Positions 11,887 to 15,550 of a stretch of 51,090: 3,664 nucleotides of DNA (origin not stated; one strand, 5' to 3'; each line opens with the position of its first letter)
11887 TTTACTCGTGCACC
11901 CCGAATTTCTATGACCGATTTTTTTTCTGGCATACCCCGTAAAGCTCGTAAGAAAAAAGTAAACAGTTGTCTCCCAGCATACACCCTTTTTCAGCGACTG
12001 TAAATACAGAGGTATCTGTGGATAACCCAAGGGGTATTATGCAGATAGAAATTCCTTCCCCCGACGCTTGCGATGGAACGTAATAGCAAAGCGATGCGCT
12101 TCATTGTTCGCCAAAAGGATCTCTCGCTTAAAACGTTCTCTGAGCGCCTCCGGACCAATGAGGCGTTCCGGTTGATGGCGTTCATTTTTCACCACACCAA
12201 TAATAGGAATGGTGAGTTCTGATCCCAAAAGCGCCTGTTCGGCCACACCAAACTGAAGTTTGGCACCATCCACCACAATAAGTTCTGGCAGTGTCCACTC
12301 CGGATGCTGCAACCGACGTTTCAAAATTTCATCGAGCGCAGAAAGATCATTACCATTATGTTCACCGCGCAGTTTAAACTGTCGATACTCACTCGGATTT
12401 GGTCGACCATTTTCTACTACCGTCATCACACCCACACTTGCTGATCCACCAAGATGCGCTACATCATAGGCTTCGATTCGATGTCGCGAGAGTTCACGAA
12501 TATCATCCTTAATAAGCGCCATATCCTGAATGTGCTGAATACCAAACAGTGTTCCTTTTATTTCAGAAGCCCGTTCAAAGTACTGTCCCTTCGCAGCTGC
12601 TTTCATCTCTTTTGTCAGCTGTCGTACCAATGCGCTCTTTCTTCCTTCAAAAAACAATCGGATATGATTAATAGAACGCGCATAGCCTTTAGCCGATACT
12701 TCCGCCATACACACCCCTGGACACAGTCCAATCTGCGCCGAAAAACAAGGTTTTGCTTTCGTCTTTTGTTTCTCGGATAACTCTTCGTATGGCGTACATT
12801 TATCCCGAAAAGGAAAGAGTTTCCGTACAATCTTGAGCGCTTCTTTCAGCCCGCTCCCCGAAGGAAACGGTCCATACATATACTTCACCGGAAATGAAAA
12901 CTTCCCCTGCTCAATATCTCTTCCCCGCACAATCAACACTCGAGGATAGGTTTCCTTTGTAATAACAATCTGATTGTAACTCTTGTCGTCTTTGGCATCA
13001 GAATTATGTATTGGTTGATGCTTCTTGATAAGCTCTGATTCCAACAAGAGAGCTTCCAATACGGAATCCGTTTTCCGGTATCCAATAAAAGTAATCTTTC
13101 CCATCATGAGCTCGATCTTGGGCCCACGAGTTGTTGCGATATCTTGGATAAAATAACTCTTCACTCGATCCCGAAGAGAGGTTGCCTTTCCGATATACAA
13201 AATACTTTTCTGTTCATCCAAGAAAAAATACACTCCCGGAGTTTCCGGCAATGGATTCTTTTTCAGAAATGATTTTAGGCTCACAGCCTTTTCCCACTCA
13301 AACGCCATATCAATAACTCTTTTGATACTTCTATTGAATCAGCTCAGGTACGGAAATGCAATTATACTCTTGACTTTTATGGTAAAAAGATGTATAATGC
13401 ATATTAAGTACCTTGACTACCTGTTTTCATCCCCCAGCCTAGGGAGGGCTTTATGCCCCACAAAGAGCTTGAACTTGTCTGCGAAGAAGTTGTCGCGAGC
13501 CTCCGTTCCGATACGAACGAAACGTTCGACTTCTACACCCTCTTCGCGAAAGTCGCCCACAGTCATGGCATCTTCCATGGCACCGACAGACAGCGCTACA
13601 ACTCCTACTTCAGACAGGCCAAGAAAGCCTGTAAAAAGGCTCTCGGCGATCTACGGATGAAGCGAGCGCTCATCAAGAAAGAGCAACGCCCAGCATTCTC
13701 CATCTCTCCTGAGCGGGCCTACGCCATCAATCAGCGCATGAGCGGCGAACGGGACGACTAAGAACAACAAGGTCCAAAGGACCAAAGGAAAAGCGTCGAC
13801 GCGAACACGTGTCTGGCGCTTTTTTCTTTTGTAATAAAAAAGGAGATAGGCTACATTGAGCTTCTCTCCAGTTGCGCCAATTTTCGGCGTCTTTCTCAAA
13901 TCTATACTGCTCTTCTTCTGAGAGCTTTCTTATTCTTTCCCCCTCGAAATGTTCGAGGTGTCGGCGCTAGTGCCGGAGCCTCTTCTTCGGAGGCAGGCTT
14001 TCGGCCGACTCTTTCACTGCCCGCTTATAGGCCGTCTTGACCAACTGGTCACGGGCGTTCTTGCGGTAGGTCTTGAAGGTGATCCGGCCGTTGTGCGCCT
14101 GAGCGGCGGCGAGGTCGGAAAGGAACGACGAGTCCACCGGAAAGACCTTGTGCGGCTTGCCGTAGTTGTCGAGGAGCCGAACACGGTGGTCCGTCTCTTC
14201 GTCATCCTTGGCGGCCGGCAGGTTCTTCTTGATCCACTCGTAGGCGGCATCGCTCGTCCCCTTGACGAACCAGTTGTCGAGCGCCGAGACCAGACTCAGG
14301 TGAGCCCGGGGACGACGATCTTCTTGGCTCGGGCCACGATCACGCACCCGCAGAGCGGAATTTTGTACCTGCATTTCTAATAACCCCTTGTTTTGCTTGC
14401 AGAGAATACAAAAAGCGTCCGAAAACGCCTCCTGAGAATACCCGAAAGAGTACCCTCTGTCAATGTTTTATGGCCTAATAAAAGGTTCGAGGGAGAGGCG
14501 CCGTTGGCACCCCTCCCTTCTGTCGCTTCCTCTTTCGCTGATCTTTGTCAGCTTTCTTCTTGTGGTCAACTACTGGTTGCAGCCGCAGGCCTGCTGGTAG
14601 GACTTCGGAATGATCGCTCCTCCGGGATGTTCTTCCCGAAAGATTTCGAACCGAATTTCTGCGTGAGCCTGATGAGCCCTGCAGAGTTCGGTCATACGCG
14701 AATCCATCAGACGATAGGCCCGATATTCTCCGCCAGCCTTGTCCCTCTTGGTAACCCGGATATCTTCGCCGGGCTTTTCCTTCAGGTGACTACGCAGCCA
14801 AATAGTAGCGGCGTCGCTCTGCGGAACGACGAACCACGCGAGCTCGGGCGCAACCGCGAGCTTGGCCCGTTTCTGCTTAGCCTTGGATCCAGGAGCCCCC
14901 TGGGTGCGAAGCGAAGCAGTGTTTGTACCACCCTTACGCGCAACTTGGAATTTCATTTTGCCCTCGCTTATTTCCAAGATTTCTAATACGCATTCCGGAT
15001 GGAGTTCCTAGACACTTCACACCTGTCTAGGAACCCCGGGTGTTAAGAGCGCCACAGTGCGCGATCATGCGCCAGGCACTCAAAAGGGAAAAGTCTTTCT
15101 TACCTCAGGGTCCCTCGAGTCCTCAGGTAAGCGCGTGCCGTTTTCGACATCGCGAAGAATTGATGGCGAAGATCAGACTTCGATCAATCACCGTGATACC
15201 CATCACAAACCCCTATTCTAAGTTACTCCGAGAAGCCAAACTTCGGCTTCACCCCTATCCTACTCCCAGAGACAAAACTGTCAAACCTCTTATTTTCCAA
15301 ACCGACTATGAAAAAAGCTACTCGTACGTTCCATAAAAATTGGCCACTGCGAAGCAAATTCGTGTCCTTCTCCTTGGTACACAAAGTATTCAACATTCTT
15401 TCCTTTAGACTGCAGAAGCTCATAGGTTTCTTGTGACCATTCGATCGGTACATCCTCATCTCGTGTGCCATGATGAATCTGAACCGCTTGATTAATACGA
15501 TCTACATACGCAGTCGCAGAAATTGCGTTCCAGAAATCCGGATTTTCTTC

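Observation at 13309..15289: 2-kb GC-rich islet upstream of uvrC with three autonomous transcription units, including a tandem paralog pair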

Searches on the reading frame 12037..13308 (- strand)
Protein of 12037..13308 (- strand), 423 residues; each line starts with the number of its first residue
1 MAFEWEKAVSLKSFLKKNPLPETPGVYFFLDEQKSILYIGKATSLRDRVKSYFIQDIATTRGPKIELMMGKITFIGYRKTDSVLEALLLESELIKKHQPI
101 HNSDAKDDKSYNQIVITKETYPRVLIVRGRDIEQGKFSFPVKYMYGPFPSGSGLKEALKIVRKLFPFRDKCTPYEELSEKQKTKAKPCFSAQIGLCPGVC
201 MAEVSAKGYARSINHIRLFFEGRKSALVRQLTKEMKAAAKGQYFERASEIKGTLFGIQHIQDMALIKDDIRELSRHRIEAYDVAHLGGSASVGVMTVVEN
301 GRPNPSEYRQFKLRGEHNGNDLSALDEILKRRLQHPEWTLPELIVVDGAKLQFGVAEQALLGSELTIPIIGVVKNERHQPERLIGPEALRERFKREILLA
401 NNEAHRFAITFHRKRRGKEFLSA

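Call 5: search_protein_families(library=pfam, proteins=[window:12037-13308:-], max_evalue=1)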
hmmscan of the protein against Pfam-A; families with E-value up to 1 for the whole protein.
window:12037-13308:- (423 aa): 5 families
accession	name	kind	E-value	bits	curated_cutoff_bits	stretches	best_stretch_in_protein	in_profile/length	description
PF08459.17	UvrC_RNaseH_dom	-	3.2e-30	105.5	22.3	1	275-409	10-159/159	UvrC RNAse H endonuclease domain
PF01541.30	GIY-YIG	-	1e-07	32.6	22.6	1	25-99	3-74/78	GIY-YIG catalytic domain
PF02151.25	UVR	-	0.00022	21.3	21.5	1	227-251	3-27/36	UvrB/uvrC motif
PF20815.3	GIY_YIG_2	-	0.013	15.9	22.4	1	31-55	28-54/153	GIY-YIG catalytic domain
PF24348.1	DUF7508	-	0.023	15.3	26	1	20-53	18-50/79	Domain of unknown function (DUF7508)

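Call 12: find_related_loci(query=window:12037-13308:-, collection=genome_contigs, flank=10000)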
Query window:12037-13308:- (423 aa) in genome_contigs; peptide patterns used: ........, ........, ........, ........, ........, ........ (x = any residue, [..] = any of these).
57 stretches matched a pattern; 15 encode a relative of the query (tblastn E <= 1e-3); 15 distinct loci.
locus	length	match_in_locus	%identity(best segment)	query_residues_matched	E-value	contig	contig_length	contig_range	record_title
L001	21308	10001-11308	71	1-422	0e+0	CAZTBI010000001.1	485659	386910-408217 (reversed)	MAG TPA_asm: uncultured Bdellovibrionales bacterium isolate SRP342105_co1_260 genome assembly, contig: NODE_7_length_485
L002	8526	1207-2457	69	5-421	0e+0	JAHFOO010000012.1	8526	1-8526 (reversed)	MAG: Candidatus Moraniibacteriota bacterium isolate nzgw505 NODE_9670_length_8527_cov_4.453961, whole genome shotgun seq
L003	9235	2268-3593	65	5-421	0e+0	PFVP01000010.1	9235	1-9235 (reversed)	MAG: Candidatus Moranbacteria bacterium CG_4_9_14_3_um_filter_45_14 CG_4_9_14_3_um_filter_150_scaffold_9905_c, whole gen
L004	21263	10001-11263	60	1-421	1e-171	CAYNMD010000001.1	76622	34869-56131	MAG TPA_asm: uncultured Bdellovibrionales bacterium isolate SRP135725_co1_638 genome assembly, contig: NODE_204_length_7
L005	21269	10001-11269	69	1-423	0e+0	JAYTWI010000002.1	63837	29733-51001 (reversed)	MAG: Candidatus Moraniibacteriota bacterium isolate GFS_5782 GFS_5782_1, whole genome shotgun sequence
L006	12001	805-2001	54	15-418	3e-142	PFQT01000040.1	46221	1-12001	MAG: Candidatus Yonathbacteria bacterium CG_4_8_14_3_um_filter_46_25 CG_4_8_14_3_um_filter_scaffold_59_c, whole genome s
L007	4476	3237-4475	52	2-415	6e-137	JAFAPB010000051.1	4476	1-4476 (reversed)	MAG: Candidatus Kaiserbacteria bacterium isolate CP_BM_ER_27 BM_ER_k147_7247693, whole genome shotgun sequence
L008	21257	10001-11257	49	5-415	6e-131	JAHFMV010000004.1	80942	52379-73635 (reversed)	MAG: Candidatus Kaiserbacteria bacterium isolate nzgw465 NODE_334_length_80943_cov_5.503254, whole genome shotgun sequen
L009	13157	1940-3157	50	20-423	9e-129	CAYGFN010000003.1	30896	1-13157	MAG TPA_asm: uncultured Candidatus Saccharibacteria bacterium isolate ERP113451_co3_115 genome assembly, contig: NODE_99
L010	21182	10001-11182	52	15-417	2e-124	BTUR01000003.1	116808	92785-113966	MAG: Candidatus Campbellbacteria bacterium AMX-MBFR-44 DNA, sequence03, whole genome shotgun sequence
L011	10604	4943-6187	50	15-415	6e-124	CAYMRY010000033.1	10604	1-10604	MAG TPA_asm: uncultured Candidatus Saccharibacteria bacterium isolate SRP150892_co2_47 genome assembly, contig: NODE_943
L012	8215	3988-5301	47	3-421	7e-122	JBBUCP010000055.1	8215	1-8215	MAG: Patescibacteria group bacterium isolate H52-bin124_1 H52_bin124_1_000000000055, whole genome shotgun sequence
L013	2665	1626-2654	35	20-381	4e-67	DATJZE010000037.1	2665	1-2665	MAG TPA_asm: Candidatus Paceibacterota bacterium isolate SMAG_U15170 k141_3063669, whole genome shotgun sequence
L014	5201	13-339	53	306-415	1e-30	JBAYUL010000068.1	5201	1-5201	MAG: Candidatus Paceibacterota bacterium isolate SO_2016_LW3_34 scaffold26975_LW162_2016, whole genome shotgun sequence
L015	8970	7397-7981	27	18-228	1e-14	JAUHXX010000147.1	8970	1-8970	MAG: Bacteroidia bacterium isolate 3_bin.27 NODE_9181_length_8970_cov_0.920728, whole genome shotgun sequence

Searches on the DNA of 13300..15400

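Call 26: search_rna_families(source=window, start=13300, end=15400, threshold=evalue, max_evalue=10)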
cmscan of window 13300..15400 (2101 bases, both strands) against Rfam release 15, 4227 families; matches with E-value up to 10: 3.
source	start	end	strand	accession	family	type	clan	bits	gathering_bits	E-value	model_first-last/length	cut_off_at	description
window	13787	13832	+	RF00489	ctRNA_p42d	Gene; antisense;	-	29.4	50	0.00072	1-46/46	no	ctRNA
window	14994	15050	-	RF00696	mir-203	Gene; miRNA;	-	16.5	65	2.7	1-80/80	no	mir-203 microRNA precursor family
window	14468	14595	-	RF00168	Lysine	Cis-reg; riboswitch;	-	12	30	5.3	1-182/182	no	Lysine riboswitch aptamer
